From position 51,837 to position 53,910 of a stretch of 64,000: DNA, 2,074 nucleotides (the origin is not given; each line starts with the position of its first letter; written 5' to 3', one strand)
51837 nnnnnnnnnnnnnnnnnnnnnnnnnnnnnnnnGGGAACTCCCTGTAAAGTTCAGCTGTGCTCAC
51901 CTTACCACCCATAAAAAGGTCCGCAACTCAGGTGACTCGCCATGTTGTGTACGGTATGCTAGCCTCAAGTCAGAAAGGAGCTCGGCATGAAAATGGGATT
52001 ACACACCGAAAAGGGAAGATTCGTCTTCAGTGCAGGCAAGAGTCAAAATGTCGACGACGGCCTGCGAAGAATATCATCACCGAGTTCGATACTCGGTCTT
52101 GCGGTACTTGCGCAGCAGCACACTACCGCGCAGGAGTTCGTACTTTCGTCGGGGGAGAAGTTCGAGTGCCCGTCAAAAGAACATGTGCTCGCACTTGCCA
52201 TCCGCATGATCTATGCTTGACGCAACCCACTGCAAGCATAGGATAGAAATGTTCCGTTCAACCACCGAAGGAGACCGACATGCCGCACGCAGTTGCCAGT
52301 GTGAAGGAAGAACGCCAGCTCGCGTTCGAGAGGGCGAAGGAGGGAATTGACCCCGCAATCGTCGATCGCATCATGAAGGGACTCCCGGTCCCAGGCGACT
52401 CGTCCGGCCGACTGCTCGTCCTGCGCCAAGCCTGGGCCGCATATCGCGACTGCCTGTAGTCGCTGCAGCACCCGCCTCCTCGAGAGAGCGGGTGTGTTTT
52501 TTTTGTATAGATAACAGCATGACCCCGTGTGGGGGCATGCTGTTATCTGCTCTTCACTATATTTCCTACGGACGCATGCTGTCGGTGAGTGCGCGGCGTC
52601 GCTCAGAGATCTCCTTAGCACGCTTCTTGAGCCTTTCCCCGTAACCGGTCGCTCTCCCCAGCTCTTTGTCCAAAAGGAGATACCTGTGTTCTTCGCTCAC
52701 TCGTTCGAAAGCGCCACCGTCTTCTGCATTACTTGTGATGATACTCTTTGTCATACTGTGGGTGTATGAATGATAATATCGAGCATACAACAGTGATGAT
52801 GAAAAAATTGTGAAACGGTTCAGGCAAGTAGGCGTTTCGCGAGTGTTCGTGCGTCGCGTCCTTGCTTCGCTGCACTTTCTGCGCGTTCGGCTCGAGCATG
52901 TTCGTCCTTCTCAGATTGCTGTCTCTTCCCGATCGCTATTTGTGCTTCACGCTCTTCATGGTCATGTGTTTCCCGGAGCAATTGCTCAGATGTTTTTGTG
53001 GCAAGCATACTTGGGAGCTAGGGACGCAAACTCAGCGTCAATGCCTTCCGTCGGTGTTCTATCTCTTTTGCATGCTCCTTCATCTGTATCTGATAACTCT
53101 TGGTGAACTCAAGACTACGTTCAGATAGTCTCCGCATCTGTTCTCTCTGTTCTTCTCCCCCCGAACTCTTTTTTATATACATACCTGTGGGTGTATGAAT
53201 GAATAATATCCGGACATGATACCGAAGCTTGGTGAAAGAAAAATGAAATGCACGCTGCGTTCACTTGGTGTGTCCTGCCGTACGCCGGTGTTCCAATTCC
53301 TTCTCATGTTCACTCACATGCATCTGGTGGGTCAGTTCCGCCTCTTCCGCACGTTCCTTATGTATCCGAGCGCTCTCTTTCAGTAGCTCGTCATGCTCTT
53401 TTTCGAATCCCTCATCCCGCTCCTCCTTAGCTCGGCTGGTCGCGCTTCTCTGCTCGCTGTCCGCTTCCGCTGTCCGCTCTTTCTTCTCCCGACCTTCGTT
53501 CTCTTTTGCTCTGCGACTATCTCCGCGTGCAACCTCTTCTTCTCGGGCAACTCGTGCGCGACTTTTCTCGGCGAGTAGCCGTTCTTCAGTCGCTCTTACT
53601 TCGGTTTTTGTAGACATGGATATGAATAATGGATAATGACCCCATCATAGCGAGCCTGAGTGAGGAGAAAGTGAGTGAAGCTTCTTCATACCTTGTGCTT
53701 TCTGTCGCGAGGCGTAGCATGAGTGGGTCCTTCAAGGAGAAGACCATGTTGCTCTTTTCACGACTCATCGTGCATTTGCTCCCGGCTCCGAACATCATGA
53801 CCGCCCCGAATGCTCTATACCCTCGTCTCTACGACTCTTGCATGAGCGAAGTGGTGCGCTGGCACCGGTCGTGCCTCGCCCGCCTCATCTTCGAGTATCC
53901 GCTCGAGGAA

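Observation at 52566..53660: Three tandem paralogous small charged proteins sharing a conserved leader immediately before the start codon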

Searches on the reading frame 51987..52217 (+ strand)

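Call 57: search_protein_families(library=ncbifam, max_evalue=1, proteins=[window:51987-52217:+])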
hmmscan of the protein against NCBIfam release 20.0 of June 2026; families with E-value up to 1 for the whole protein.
window:51987-52217:+ (77 aa): 0 families

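Call 58: search_protein_families(library=phrogs, max_evalue=1, proteins=[window:51987-52217:+])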
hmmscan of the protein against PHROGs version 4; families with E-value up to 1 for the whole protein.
window:51987-52217:+ (77 aa): 1 family
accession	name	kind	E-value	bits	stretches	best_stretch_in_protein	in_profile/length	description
phrog_34526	-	unknown function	0.35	11.6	1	35-50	14-29/32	-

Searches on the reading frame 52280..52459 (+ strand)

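Call 15: search_protein_families(library=pfam, max_evalue=0.01, proteins=[window:52280-52459:+])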
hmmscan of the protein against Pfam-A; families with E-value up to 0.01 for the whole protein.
window:52280-52459:+ (59 aa): 0 families

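Call 57: search_protein_families(library=ncbifam, max_evalue=1, proteins=[window:52280-52456:+])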
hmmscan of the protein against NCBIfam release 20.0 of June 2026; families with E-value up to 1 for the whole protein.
window:52280-52456:+ (59 aa): 0 families

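Call 58: search_protein_families(library=phrogs, max_evalue=1, proteins=[window:52280-52456:+])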
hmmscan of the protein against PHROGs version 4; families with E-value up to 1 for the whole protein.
window:52280-52456:+ (59 aa): 1 family
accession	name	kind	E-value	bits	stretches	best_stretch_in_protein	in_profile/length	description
phrog_32210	-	unknown function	0.086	12.9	1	5-42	196-235/352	-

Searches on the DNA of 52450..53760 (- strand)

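Call 61: build_rna_model(alignment_id=A7, structure=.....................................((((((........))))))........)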
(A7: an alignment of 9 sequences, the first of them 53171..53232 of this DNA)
Model R1 built from alignment A7 (9 sequences, 65 columns); structure: as given.
model positions 62; base pairs 6; branch points 0; effective number of sequences 5.73; information 0.902 bits per position. Calibrated on 0.2 Mb of random sequence (short: E-values are rough).
structure used (alignment columns):
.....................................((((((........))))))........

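Call 62: search_with_rna_model(model_id=R1, sources=[window, L009, L010, L011, L014, L017, L018], max_evalue=10)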
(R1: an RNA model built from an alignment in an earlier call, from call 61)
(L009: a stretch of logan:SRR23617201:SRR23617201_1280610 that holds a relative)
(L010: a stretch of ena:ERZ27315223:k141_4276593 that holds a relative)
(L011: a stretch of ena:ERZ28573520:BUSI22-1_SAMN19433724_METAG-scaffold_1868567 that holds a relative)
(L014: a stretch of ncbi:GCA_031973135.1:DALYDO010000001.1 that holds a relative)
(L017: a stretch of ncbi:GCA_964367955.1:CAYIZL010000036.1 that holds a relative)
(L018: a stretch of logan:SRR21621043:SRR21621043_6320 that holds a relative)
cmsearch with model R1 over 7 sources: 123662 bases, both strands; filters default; matches with E-value up to 10: 10.
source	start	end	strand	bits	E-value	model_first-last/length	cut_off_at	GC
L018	10338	10399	+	78.9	8.4e-12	1-62/62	no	0.34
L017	4958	5019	+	77.8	1.4e-11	1-62/62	no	0.29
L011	390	451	+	76.4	2.5e-11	1-62/62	no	0.32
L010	3359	3420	+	70.8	2.6e-10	1-62/62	no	0.32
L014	9954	10016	+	69.6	4.3e-10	1-62/62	no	0.27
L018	9906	9967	+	66.7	1.5e-09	1-62/62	no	0.35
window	53171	53232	-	65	3.1e-09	1-62/62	no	0.37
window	52743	52802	-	62.9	7.3e-09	1-62/62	no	0.37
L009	8410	8469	+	61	1.7e-08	1-62/62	no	0.33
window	53606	53659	-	15.4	3.9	1-62/62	no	0.39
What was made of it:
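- In the 124 kb held, the leader model hits only Y genes, plus weakly the P1 leader (call 62).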

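Call 87: search_rna_families(source=window, start=52450, end=53760, threshold=evalue, max_evalue=10)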
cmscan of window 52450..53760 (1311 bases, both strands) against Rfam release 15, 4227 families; matches with E-value up to 10: 8.
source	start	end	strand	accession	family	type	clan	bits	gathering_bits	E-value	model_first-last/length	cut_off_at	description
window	52464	52546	-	RF02450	ncr1175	Gene; sRNA;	-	29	60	0.0078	1-110/110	no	Bacillus sRNA ncr1175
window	52509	52548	+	RF03781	mir-4524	Gene; miRNA;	-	18.4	68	0.98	12-73/84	no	mir-4524 microRNA precursor family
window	52509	52548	-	RF03781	mir-4524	Gene; miRNA;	-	17.9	68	1.4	12-73/84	no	mir-4524 microRNA precursor family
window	52791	52837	+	RF01526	ceN106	Gene; snRNA; snoRNA; CD-box;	-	17.5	60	1.9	1-77/77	no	C. elegans snoRNA ceN106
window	52503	52549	+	RF00257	mir-194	Gene; miRNA;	-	17.4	52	0.85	1-82/82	no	mir-194 microRNA precursor family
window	53192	53251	+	RF00158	SNORD82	Gene; snRNA; snoRNA; CD-box;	-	16.8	43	4.1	1-70/70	no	Small nucleolar RNA SNORD82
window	52507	52550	+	RF01033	mir-767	Gene; miRNA;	-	16.4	90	5.4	1-86/86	no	mir-767 microRNA precursor family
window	53427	53682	-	RF02267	Vax2os1_2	Gene; lncRNA;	-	5.2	55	6.9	232-466/466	no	Vax2os1 conserved region 2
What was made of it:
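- On Any Rfam RNA family (including ROSE, fourU, preQ1 and other small cis-regulatory elements): The best hit lies on the terminator hairpin (call 87).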
